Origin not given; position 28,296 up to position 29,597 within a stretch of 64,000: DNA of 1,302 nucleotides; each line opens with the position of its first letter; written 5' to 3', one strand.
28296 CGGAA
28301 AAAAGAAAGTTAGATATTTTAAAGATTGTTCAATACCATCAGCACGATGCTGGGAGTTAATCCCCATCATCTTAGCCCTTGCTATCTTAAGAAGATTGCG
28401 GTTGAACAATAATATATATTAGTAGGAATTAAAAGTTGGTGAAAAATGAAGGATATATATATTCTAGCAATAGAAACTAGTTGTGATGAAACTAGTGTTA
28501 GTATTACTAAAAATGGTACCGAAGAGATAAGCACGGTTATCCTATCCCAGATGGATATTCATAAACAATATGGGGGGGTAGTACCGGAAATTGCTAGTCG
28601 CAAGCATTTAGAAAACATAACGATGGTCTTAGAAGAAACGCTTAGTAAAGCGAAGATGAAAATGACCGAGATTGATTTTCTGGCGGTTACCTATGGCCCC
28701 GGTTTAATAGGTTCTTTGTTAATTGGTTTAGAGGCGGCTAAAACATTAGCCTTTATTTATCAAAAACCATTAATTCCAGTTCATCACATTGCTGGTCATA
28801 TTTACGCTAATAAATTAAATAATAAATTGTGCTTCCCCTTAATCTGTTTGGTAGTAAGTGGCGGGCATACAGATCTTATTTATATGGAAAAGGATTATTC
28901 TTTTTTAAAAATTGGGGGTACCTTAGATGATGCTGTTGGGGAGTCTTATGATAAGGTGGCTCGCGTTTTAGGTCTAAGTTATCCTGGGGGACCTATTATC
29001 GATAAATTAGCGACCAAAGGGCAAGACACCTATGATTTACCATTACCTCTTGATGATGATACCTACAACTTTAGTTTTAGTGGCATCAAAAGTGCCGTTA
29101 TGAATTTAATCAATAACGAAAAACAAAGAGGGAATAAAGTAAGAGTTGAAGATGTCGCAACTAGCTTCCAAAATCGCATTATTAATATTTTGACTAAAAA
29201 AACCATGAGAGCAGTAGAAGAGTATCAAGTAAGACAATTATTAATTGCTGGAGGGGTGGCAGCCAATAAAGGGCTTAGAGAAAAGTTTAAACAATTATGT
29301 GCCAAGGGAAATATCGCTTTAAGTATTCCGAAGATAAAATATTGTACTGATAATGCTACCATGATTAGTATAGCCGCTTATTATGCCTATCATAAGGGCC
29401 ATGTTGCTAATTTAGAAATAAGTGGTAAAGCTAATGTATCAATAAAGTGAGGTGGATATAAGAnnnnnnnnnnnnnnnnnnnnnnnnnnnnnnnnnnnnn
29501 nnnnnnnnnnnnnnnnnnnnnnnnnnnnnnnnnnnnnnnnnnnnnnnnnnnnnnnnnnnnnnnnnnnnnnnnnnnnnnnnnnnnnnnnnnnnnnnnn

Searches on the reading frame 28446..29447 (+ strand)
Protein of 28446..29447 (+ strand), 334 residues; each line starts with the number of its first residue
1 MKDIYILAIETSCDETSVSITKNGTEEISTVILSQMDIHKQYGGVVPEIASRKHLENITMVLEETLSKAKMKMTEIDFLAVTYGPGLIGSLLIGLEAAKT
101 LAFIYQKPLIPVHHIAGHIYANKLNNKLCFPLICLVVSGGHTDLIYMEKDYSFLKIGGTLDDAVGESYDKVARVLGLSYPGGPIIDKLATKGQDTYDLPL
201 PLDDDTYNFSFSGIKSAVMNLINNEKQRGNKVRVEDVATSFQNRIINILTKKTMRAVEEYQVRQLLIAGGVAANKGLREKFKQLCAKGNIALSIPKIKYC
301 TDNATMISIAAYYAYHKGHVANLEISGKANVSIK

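Call 50: find_encoding_contigs(protein=window:28446-29447:+, flank=300, max_places=10)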
Protein window:28446-29447:+ (334 aa): 2 contigs read that carry it; 2 places shown.
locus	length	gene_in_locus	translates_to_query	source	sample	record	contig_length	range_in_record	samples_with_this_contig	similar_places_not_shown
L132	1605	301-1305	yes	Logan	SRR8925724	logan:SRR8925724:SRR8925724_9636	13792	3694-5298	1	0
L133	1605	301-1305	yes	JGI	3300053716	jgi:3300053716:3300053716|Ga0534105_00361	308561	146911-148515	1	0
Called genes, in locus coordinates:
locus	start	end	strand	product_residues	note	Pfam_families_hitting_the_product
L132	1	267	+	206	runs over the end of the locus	PF00814:TsaD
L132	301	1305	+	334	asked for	PF00814:TsaD, PF22521:HypF_C_2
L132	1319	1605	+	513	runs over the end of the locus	PF07963:N_methyl (weak), PF07953:Toxin_R_bind_N, PF13385:Laminin_G_3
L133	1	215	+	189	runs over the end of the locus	PF00814:TsaD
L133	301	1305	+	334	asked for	PF00814:TsaD, PF22521:HypF_C_2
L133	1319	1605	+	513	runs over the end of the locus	PF07963:N_methyl (weak), PF07953:Toxin_R_bind_N, PF13385:Laminin_G_3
